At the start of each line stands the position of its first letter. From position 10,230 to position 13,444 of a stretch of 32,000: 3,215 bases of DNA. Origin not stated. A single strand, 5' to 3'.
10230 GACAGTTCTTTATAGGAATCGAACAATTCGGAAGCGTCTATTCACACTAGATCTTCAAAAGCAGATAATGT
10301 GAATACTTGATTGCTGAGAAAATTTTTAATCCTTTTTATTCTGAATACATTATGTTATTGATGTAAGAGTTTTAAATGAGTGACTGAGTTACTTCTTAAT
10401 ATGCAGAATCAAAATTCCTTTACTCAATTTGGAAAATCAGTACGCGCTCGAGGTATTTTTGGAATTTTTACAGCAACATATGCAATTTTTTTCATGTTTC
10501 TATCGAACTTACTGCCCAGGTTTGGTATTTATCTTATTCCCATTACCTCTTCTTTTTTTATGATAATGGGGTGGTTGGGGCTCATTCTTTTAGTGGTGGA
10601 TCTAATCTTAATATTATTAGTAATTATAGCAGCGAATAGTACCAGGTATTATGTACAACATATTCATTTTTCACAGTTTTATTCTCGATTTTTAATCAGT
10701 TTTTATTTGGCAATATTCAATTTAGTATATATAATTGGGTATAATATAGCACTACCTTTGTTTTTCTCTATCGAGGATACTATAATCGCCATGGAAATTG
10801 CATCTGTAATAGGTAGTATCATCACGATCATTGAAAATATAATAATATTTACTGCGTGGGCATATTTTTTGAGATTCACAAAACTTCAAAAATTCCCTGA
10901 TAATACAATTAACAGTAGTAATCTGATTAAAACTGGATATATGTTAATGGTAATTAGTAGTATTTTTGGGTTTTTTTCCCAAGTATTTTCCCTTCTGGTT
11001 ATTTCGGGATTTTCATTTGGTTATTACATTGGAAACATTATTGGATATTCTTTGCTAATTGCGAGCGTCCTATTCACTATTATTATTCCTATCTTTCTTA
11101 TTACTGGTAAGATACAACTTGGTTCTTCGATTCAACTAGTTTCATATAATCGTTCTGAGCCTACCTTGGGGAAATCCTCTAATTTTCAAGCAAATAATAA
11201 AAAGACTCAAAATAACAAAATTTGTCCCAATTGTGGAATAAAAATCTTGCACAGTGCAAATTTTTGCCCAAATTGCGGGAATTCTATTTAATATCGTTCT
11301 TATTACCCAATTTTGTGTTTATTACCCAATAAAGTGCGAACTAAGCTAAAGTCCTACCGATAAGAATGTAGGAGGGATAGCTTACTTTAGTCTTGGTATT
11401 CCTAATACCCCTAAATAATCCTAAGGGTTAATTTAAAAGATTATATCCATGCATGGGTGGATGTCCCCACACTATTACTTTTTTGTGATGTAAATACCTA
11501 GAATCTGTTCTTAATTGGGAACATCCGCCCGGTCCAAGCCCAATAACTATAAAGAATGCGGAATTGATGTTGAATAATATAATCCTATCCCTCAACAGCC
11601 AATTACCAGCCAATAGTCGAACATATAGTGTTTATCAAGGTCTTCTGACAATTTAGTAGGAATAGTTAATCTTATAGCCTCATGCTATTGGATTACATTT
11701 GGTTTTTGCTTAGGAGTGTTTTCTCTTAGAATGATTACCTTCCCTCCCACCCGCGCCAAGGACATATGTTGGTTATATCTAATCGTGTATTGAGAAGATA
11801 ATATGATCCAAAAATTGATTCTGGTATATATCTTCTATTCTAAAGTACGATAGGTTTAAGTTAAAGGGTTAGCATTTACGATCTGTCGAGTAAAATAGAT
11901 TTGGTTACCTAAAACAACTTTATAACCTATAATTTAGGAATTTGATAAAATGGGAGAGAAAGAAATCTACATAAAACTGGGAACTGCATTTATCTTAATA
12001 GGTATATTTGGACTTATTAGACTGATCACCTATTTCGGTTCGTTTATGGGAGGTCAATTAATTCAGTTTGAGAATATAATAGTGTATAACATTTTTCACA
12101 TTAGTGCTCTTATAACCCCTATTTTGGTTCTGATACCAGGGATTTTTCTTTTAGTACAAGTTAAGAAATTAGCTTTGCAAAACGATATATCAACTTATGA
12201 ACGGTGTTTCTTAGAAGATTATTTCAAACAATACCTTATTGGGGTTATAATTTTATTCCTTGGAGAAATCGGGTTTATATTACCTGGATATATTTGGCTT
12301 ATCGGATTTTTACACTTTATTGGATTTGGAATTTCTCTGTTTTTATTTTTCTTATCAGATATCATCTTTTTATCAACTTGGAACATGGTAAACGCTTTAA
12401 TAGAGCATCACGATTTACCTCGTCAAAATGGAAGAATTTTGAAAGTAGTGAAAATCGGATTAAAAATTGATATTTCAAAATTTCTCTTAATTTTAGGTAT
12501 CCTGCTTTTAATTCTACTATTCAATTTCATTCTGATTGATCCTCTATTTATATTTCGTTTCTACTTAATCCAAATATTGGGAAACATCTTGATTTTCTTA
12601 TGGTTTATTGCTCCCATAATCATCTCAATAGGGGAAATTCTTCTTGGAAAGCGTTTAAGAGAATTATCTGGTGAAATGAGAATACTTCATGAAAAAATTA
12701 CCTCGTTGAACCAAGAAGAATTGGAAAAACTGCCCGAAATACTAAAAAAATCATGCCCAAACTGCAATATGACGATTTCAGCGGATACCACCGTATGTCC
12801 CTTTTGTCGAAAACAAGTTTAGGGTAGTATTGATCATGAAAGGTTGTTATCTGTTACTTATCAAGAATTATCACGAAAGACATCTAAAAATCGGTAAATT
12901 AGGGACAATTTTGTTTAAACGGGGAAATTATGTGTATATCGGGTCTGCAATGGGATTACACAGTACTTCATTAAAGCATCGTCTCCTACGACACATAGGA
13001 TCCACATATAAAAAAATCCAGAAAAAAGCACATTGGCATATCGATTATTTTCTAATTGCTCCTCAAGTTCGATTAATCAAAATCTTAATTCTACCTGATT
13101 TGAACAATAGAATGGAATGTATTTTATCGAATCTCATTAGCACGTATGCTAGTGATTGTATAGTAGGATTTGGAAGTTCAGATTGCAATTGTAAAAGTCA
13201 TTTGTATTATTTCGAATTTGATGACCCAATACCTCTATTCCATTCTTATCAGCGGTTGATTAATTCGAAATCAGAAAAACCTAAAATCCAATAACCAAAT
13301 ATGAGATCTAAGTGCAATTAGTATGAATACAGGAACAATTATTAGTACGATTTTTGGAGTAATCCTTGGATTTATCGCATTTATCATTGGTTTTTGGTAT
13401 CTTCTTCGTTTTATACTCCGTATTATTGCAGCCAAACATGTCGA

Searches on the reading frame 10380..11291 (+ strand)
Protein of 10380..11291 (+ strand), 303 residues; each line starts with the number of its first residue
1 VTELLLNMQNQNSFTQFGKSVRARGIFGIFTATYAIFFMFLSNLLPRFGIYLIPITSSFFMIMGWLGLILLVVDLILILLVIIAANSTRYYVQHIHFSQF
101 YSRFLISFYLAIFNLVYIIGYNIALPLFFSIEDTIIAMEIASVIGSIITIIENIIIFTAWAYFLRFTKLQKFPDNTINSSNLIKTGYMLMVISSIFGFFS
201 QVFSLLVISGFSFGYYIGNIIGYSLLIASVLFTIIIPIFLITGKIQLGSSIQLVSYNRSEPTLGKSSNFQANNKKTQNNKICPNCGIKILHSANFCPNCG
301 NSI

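Call 13: search_protein_families(library=pfam, proteins=[window:10380-11291:+], max_evalue=0.01)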
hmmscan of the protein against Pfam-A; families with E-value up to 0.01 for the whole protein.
window:10380-11291:+ (303 aa): 5 families
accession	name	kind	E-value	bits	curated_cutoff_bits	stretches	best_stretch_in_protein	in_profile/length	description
PF13240.11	Zn_Ribbon_1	-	1.2e-06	28.6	25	1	282-302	2-22/23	zinc-ribbon domain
PF17032.10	Zn_ribbon_15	-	4.5e-05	24.6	28.9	1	251-300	26-73/73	zinc-ribbon family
PF13248.11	Zn_ribbon_3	-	4.7e-05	23.2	27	1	279-301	2-24/26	zinc-ribbon domain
PF12773.13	DZR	-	0.00046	20.7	27.3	1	279-300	24-45/45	Double zinc ribbon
PF10571.15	UPF0547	-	0.0054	17.3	29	1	280-300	1-21/26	Uncharacterised protein family UPF0547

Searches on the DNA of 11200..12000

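Call 4: search_rna_families(source=window, start=11200, end=12000, threshold=evalue, max_evalue=10, show_alignments=3)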
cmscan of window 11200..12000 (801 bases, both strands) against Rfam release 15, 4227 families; matches with E-value up to 10: 1.
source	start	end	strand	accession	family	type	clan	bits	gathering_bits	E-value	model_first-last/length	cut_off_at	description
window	11572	11650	+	RF00571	SNORD65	Gene; snRNA; snoRNA; CD-box;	CL00057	17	41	0.74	1-73/73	no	Small nucleolar RNA SNORD65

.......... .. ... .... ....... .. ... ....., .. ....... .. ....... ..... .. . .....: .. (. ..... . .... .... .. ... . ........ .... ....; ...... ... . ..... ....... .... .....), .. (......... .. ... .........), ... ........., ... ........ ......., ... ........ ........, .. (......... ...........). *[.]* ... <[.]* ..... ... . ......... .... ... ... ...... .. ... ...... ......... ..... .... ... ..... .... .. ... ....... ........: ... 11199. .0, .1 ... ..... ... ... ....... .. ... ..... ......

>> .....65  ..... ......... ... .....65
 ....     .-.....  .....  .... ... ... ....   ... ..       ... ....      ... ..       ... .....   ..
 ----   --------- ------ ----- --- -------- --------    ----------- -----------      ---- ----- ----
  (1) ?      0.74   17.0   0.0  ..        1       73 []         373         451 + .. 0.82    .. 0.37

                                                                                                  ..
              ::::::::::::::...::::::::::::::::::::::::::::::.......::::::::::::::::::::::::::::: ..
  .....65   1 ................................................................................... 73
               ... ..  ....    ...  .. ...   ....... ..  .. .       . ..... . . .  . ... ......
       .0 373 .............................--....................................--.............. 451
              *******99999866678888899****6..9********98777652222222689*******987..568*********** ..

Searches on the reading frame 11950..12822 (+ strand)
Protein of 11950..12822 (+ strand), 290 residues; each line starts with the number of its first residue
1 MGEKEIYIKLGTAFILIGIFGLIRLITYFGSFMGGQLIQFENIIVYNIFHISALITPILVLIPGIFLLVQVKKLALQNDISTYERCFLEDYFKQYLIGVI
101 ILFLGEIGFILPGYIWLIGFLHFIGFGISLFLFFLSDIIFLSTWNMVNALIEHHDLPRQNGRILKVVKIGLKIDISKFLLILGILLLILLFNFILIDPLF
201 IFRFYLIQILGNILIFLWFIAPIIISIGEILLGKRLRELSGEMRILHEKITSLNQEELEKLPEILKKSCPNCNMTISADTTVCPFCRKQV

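Call 13: search_protein_families(library=pfam, proteins=[window:11950-12822:+], max_evalue=0.01)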
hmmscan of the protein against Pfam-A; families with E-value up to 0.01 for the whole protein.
window:11950-12822:+ (290 aa): 2 families
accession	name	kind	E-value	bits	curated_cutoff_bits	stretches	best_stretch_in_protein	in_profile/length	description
PF10571.15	UPF0547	-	5.4e-05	23.7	29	1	267-286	1-20/26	Uncharacterised protein family UPF0547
PF17035.10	BET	-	0.0095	16.5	24.5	0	243-271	7-35/64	Bromodomain extra-terminal - transcription regulation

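Call 39: find_related_loci(query=window:11950-12822:+, collection=metagenome_contigs, flank=3000)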
Query window:11950-12822:+ (290 aa) in metagenome_contigs; peptide patterns used: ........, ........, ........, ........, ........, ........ (x = any residue, [..] = any of these).
198 stretches matched a pattern, but none encodes a relative of the query by tblastn (E <= 1e-3).

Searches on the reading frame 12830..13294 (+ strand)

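Call 13: search_protein_families(library=pfam, proteins=[window:12830-13294:+], max_evalue=0.01)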
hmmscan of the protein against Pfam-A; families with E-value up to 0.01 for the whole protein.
window:12830-13294:+ (154 aa): 1 family
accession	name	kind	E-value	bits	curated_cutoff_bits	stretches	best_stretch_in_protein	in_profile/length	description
PF01986.22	DUF123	-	3.7e-25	88.7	25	1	29-127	3-95/95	Domain of unknown function DUF123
